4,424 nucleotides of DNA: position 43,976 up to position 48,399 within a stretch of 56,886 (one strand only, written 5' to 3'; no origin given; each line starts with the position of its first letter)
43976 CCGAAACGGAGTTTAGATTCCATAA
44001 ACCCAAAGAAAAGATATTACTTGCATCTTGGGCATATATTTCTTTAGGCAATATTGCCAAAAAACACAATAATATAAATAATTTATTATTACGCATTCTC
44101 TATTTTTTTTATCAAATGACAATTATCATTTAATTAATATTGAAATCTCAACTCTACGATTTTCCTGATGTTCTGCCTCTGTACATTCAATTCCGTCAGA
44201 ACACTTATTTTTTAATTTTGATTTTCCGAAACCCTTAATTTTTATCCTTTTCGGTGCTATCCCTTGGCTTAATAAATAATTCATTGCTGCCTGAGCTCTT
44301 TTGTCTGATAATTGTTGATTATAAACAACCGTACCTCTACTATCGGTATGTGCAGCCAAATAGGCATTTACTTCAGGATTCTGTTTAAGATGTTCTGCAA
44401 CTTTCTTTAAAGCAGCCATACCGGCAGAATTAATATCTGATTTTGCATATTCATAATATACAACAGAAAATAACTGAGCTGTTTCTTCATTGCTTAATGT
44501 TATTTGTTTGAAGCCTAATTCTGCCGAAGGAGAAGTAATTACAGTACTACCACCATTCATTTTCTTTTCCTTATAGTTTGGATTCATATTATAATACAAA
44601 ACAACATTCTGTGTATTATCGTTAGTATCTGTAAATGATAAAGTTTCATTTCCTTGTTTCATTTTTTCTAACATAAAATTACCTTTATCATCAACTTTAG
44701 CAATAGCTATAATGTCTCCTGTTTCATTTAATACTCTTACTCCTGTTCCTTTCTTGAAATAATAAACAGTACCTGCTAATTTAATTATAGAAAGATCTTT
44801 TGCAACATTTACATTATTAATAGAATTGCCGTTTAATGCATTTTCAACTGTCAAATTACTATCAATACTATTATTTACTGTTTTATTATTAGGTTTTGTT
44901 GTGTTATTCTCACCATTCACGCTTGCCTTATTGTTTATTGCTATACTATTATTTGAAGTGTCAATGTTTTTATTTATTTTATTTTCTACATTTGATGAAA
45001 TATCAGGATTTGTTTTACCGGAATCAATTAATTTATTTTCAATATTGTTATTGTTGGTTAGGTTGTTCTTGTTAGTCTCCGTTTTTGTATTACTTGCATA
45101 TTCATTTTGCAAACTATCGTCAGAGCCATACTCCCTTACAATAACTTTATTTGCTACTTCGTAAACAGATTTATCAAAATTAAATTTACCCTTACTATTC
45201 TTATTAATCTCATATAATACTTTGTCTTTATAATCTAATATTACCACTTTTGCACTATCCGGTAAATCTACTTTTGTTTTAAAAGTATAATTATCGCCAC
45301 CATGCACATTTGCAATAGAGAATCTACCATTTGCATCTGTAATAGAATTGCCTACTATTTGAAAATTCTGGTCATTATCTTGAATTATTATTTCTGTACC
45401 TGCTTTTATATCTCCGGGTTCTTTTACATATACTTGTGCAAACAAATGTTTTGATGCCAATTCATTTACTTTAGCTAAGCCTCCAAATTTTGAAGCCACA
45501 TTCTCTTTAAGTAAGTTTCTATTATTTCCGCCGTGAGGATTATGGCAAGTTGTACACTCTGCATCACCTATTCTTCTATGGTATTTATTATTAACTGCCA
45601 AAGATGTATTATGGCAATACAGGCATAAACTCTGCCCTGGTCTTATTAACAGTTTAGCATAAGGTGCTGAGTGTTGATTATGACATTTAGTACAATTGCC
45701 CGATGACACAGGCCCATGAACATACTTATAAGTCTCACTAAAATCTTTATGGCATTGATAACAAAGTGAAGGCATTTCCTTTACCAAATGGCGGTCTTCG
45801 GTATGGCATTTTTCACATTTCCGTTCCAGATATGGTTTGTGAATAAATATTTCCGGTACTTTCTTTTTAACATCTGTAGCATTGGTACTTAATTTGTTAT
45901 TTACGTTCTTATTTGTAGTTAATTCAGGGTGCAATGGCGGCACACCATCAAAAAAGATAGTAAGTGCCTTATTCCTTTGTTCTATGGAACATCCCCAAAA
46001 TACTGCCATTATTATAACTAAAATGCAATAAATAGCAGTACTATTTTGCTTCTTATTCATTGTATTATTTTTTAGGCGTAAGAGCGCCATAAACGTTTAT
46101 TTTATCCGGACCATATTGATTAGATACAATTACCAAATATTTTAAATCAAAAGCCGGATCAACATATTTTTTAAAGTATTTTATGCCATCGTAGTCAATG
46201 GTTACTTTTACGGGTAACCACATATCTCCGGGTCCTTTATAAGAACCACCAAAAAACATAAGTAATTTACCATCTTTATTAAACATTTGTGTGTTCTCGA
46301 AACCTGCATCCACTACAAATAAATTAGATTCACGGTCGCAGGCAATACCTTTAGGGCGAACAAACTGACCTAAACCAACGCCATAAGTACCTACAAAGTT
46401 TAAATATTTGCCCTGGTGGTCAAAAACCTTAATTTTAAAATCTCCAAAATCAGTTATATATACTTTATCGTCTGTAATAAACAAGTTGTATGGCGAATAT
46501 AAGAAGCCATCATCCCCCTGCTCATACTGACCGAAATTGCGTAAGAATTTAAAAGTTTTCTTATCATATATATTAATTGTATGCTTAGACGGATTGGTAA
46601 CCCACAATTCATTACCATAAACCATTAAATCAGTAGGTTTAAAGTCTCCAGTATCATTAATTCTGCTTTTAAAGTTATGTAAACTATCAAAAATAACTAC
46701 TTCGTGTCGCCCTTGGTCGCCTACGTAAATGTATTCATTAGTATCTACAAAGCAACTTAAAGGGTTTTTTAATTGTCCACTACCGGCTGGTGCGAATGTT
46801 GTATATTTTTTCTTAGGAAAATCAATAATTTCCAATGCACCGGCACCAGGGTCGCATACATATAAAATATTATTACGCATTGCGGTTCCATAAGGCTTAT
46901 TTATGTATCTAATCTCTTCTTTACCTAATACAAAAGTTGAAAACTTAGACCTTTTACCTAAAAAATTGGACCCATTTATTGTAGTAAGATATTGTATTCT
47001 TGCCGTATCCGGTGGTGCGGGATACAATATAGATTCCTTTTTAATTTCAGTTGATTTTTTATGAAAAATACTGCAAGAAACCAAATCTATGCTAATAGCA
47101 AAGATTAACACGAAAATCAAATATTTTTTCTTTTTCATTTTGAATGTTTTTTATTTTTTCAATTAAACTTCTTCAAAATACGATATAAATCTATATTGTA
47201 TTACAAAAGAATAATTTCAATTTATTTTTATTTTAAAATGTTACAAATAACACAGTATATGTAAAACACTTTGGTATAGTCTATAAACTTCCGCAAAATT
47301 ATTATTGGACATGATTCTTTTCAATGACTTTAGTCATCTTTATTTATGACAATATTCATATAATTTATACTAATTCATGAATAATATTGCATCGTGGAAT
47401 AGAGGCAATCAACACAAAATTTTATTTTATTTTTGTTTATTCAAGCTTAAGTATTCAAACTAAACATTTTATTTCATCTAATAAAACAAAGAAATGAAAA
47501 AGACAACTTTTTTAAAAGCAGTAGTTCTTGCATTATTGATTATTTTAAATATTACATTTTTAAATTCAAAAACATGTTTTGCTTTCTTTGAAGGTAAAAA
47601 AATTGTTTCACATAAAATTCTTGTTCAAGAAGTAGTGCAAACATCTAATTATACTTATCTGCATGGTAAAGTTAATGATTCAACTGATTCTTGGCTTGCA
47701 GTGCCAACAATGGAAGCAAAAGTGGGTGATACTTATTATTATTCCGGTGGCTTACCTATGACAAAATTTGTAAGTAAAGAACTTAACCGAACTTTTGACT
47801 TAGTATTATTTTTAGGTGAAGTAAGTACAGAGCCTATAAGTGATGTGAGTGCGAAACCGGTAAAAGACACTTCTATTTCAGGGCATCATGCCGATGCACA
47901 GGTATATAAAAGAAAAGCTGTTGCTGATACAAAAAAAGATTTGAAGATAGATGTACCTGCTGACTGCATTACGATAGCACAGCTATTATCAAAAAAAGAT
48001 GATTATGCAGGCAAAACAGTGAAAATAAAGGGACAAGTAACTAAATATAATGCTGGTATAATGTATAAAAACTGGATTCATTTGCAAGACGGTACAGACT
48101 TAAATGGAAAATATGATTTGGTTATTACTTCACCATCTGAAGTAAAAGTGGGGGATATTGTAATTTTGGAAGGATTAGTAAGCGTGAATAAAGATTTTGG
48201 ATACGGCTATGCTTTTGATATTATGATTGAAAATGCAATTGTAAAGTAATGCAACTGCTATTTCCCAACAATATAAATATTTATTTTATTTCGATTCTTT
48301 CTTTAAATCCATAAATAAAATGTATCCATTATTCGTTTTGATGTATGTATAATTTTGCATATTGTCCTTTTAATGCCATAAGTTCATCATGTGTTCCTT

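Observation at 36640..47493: Candidate oxygen-regulated porin-cytochrome electron conduit in a T9SS Bacteroidota genome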

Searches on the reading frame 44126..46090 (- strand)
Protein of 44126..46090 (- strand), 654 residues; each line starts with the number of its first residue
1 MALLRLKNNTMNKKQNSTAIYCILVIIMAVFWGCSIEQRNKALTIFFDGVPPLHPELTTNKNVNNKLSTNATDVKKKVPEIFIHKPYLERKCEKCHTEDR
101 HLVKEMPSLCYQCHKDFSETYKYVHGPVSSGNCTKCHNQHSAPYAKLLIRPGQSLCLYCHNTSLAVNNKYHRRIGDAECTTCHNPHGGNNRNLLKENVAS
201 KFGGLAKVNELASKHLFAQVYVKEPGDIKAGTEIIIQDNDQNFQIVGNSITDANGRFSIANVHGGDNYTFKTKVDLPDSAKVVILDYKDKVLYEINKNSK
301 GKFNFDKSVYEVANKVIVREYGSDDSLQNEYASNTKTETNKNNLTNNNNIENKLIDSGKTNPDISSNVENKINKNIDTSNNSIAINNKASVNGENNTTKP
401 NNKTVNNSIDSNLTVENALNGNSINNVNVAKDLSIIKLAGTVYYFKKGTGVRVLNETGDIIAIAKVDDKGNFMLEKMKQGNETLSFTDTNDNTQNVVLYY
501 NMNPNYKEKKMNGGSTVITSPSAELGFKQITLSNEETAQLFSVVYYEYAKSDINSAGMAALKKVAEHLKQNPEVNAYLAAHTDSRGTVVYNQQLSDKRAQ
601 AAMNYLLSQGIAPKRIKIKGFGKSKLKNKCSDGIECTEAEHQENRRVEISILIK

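Call 4: search_protein_families(library=pfam, proteins=[window:44126-46090:-], max_evalue=0.01)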
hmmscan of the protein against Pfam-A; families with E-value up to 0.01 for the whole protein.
window:44126-46090:- (654 aa): 7 families
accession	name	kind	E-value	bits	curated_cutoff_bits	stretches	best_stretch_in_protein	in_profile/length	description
PF09699.15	Paired_CXXCH_1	-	8.3e-24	83.4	20.6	3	125-162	1-38/41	Doubled CXXCH motif (Paired_CXXCH_1)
PF00691.25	OmpA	-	1e-16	61.5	27.2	1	545-632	1-90/98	OmpA family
PF14522.11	Cytochrome_C7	-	2.9e-06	27.5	24.8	1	129-184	12-67/67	Cytochrome c7 and related cytochrome c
PF02085.21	Cytochrom_CIII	-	4e-05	24.3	22.9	1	68-160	9-101/101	Class III cytochrome C family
PF13620.12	CarboxypepD_reg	-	0.00054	20.7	32.3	0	226-270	11-52/82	Carboxypeptidase regulatory-like domain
PF14537.11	Cytochrom_c3_2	-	0.004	18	25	0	89-161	6-79/79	Cytochrome c3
PF22113.1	Mtrc-MtrF_II-IV_dom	-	0.0066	16.4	30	0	155-191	8-43/176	Outer membrane cytochrome MtrC/MtrF-like, domains II/IV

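Call 5: search_protein_families(library=ncbifam, proteins=[window:44126-46060:-], max_evalue=0.01)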
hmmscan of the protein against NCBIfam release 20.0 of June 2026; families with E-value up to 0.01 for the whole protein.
window:44126-46060:- (644 aa): 35 families (the best 25 are shown)
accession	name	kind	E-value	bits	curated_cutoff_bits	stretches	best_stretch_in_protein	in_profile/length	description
NF053607.1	CHU_0125_OmpA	equivalog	2e-28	99.3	620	1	439-641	443-636/639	CHU_0125 family OmpA-like outer membrane integrity protein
NF053611.1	YiaD_Gzip_OmpA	equivalog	1.3e-23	83.8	175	1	531-641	101-206/206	YiaD family glycine zipper/OmpA-like lipoprotein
TIGR01905.1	paired_CXXCH_1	subfamily_domain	2.3e-23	81.8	25.2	3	115-152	1-38/41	doubled CXXCH domain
NF052230.1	T9SS_PorE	exception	3.9e-23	81.6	600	1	519-617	502-600/648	PorE family type IX secretion system protein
NF053613.1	OMP_toxin_LptF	equivalog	6.5e-21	75.2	400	1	527-641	136-245/256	lipotoxin F family OmpA-related lipoprotein LptF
TIGR02802.1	Pal_lipo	equivalog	2.2e-19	69.5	125.35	1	534-640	2-103/104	peptidoglycan-associated lipoprotein Pal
NF053612.1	anchor_PA1041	equivalog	3.7e-19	69.6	250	1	532-641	129-235/236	PA1041 family peptidoglycan-binding anchor lipoprotein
TIGR03789.1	pdsO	hypoth_equivalog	1.8e-15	57.3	152.2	1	522-620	131-227/243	sortase-associated OmpA-like protein PdsO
NF045787.1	OmpABordt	equivalog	2.8e-15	56.5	200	1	533-641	86-189/194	outer membrane protein OmpA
NF053585.1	OMP_LP_YfiB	equivalog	3.2e-15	56.4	128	1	529-641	53-160/163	outer membrane lipoprotein YfiB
NF047620.1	FlgprotMotYVib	equivalog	6.8e-15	55.4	400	1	531-641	160-266/271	flagellar protein MotY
NF047726.1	AutTranAdhPGAsTpgA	equivalog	6.9e-15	54.9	350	1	525-640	147-267/268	trimeric autotransporter adhesin/peptidogylcan-associated protein TpgA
NF033763.1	exchanger_TraB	exception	8e-15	53.8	700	1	544-642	404-498/522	outer membrane exchange protein TraB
NF008067.1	PRK10802.1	equivalog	6.5e-14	52.1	261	1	500-636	35-166/171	peptidoglycan-associated lipoprotein Pal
TIGR03508.1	decahem_SO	subfamily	1.1e-13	51.3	192.2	2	95-188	115-211/258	DmsE family decaheme c-type cytochrome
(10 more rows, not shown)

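Call 61: search_solved_structures(query=window:44126-46060:-, max_evalue=0.001)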
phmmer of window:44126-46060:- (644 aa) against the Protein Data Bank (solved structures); distinct sequences matched with E-value up to 0.001: 53.
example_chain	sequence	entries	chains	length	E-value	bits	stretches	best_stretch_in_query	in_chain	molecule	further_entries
4g4v_A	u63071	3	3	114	3.1e-14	55.9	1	532-640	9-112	Peptidoglycan-associated lipoprotein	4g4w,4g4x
6top_B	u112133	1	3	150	2.8e-13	52.7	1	530-618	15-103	OmpA family protein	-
6top_A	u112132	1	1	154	2.9e-13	52.6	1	529-618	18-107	OmpA family protein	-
5u1h_A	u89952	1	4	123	4.4e-11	45.4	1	533-638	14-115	Outer membrane porin F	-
9v99_A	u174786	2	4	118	6e-11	45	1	535-642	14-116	Outer membrane beta-barrel domain-containing protein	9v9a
9rle_P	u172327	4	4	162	1.8e-10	43.4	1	527-617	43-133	Peptidoglycan-associated lipoprotein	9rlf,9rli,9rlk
2hqs_H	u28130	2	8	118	2.4e-10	43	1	531-636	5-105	Peptidoglycan-associated lipoprotein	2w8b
1oap_A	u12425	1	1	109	2.7e-10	42.9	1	531-617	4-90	PEPTIDOGLYCAN-ASSOCIATED LIPOPROTEIN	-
9v9b_A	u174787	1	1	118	3e-10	42.7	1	535-642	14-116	Outer membrane beta-barrel domain-containing protein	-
4r40_B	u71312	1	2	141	3e-10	42.7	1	518-616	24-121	Peptidoglycan-associated lipoprotein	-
4pwt_A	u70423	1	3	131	4e-10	42.3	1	523-616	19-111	Peptidoglycan-associated lipoprotein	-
5nhx_A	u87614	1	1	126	4.9e-10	42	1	531-629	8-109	Outer membrane protein A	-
2mqe_A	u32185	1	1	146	2.6e-09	39.6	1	530-624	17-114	OmpA domain protein transmembrane region-containing protein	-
4rha_A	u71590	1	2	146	5.1e-09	38.6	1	530-624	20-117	Outer membrane protein A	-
4erh_A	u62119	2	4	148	5.2e-09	38.6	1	530-624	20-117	Outer membrane protein A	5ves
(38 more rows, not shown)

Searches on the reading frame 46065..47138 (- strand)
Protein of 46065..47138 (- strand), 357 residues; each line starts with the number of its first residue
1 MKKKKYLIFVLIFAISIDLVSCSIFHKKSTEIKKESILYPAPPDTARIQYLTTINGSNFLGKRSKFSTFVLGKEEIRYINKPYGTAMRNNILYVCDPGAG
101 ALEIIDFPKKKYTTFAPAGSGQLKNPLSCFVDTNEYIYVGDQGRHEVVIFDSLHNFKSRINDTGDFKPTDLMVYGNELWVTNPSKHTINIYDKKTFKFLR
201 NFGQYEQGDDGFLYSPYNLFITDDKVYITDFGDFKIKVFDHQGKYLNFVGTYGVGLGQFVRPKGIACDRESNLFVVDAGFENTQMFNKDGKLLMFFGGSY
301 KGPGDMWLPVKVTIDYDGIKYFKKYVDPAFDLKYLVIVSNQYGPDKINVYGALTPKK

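Call 4: search_protein_families(library=pfam, proteins=[window:46065-47138:-], max_evalue=0.01)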
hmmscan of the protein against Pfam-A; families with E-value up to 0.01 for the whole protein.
window:46065-47138:- (357 aa): 2 families
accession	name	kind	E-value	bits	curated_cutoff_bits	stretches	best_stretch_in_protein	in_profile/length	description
PF17170.10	DUF5128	-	3.1e-08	33.6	22.9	1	212-279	42-110/321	6-bladed beta-propeller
PF01436.27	NHL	-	0.00016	21.9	20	0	222-239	11-28/28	NHL repeat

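Call 5: search_protein_families(library=ncbifam, proteins=[window:46065-47138:-], max_evalue=0.01)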
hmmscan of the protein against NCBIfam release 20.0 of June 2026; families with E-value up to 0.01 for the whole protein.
window:46065-47138:- (357 aa): 3 families
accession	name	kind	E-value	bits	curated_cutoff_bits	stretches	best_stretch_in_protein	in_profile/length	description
NF035926.1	scyF_NHL_VPEP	equivalog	7.6e-24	84.5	350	2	175-317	113-257/376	scytonemin biosynthesis PEP-CTERM protein ScyF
NF047780.1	LIC12708_fam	subfamily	6.1e-05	22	150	0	215-251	58-94/391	LIC_12708 family protein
NF033206.1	ScyE_fam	subfamily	0.0024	17.5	80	0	81-114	141-173/333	ScyD/ScyE family protein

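Call 60: search_solved_structures(query=window:46065-47138:-, max_evalue=0.01)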
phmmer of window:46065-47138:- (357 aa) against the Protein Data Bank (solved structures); distinct sequences matched with E-value up to 0.01: 26.
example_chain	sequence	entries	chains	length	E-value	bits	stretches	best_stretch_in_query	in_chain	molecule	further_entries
9jur_A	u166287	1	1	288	7.3e-29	104.2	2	227-319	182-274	E3 ubiquitin-protein ligase TRIM71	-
7qrx_A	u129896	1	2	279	7.5e-29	104.1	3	227-319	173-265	E3 ubiquitin-protein ligase TRIM71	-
8j72_A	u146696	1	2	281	1.1e-27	100.2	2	221-319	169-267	E3 ubiquitin-protein ligase TRIM71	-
6fpt_A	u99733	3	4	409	2.5e-27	99.1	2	201-318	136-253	E3 ubiquitin-protein ligase TRIM71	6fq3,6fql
6d69_A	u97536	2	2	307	3.1e-25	92.2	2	198-305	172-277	NHL Repeat Region of D. melanogaster Thin | Thin, isoform D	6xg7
7b96_A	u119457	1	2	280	7e-23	84.5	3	196-299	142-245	Isoform 2 of Tripartite motif-containing protein 2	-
7qrv_A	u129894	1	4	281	7e-23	84.5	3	196-299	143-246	Tripartite motif-containing protein 2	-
7b2r_A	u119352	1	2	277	8.3e-23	84.2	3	197-299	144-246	Tripartite motif-containing protein 2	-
7qrw_A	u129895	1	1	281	2e-22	83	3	216-299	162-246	Isoform 4 of Tripartite motif-containing protein 3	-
1q7f_A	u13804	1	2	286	3e-13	52.8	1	249-314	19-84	brain tumor CG10719-PA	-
4zlr_A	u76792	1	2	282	3.1e-13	52.7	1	249-314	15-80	Brain tumor protein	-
5ex7_A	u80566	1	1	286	3.3e-13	52.7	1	249-314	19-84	Brain tumor protein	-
7nyq_A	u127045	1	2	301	1.6e-07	34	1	250-321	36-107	Meiotic P26, isoform C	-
7djl_C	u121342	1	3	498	3.6e-06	29.5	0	75-153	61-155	Protein SUPPRESSOR OF QUENCHING 1, chloroplastic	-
7djm_A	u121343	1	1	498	6.5e-06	28.7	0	75-153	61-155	Protein SUPPRESSOR OF QUENCHING 1, chloroplastic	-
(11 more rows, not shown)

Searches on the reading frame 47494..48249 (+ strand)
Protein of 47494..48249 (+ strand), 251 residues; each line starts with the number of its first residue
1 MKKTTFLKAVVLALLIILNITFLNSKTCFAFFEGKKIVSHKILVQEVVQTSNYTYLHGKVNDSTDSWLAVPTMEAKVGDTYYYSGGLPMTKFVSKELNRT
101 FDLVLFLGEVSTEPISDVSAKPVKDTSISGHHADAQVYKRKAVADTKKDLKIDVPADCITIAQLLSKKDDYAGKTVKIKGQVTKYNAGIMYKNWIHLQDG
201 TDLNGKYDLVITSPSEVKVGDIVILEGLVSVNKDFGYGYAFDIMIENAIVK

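Call 4: search_protein_families(library=pfam, proteins=[window:47494-48249:+], max_evalue=0.01)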
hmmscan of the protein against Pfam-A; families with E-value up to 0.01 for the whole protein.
window:47494-48249:+ (251 aa): 1 family
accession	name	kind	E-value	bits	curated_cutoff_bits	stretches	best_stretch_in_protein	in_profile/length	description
PF06128.16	Shigella_OspC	-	0.0031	17.7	25.6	0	165-249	189-270/292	Shigella flexneri OspC protein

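Call 5: search_protein_families(library=ncbifam, proteins=[window:47494-48249:+], max_evalue=0.01)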
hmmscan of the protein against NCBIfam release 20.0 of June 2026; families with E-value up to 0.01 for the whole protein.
window:47494-48249:+ (251 aa): 0 families

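Call 56: search_solved_structures(query=A3, max_evalue=10, show_alignments=2)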
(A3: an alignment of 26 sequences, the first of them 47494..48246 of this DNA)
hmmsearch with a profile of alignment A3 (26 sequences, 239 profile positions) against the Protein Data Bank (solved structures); distinct sequences matched with E-value up to 10: 2.
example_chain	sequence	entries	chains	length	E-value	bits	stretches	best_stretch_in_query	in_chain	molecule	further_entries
8uzt_B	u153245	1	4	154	0.044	16.5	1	68-117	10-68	Single-stranded DNA-binding protein, mitochondrial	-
9sf2_A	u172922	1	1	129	0.2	14.4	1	70-122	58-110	Transcriptional regulator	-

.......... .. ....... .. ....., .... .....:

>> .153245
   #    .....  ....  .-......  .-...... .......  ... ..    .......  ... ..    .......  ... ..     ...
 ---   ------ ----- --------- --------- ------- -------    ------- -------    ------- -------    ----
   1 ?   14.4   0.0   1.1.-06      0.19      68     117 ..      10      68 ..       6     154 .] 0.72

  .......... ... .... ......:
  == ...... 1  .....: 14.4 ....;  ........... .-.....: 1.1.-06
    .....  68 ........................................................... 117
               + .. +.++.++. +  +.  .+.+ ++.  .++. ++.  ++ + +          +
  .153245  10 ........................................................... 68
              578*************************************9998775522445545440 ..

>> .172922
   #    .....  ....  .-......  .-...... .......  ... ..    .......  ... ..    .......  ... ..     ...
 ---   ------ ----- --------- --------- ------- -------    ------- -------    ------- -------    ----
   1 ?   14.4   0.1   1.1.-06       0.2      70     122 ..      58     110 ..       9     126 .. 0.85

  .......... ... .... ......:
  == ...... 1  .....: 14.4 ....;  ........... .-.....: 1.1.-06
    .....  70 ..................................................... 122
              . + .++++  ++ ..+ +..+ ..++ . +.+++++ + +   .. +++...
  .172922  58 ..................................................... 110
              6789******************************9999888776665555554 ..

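Call 57: search_protein_families(library=pfam, alignment_id=A3, max_evalue=1)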
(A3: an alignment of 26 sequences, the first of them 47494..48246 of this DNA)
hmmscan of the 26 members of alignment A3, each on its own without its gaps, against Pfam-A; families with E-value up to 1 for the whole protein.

A. member 1, window:47494-48246:+ (251 aa): 4 families
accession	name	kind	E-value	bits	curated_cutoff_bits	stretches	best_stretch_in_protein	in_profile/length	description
PF06128.16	Shigella_OspC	-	0.0031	17.7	25.6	1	165-249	189-270/292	Shigella flexneri OspC protein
PF13457.12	GW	-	0.019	16.1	21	0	35-67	37-69/76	GW (Gly-Tryp) dipeptide domain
PF09136.16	Glucodextran_B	-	0.18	12.1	27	0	55-84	20-49/83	Glucodextranase, domain B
PF01336.31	tRNA_anti-codon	-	0.24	11.8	27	0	176-233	1-61/75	OB-fold nucleic acid binding domain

B. families by the number of members that match (of 26 scanned): 24 families
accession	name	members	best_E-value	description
PF13457.12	GW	18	4.8e-06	GW (Gly-Tryp) dipeptide domain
PF12869.13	tRNA_anti-like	11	0.0012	tRNA_anti-like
PF01336.31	tRNA_anti-codon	9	0.0093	OB-fold nucleic acid binding domain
PF21537.2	DUF1980_C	4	0.0051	DUF1980 C-terminal domain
PF19135.5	DUF5818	3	0.0034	Protein of unknown function (DUF5818)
PF03843.18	Slp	2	0.016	Outer membrane lipoprotein Slp family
PF08139.17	LPAM_1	2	0.13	Prokaryotic membrane lipoprotein lipid attachment site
PF06128.16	Shigella_OspC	1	0.0031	Shigella flexneri OspC protein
PF04917.17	Shufflon_N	1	0.013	Bacterial shufflon protein, N-terminal constant region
PF17890.6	WW_like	1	0.014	Peptidoglycan hydrolase LytB WW-like domain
PF25600.1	TRIM_CC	1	0.017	TRIM protein coiled-coil region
PF08327.17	AHSA1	1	0.029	Activator of Hsp90 ATPase homolog 1-like protein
PF10133.14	CooT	1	0.069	CO dehydrogenase accessory protein CooT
PF02233.22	PNTB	1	0.07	NAD(P) transhydrogenase beta subunit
PF08661.17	Rep_fac-A_3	1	0.077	Replication factor A protein 3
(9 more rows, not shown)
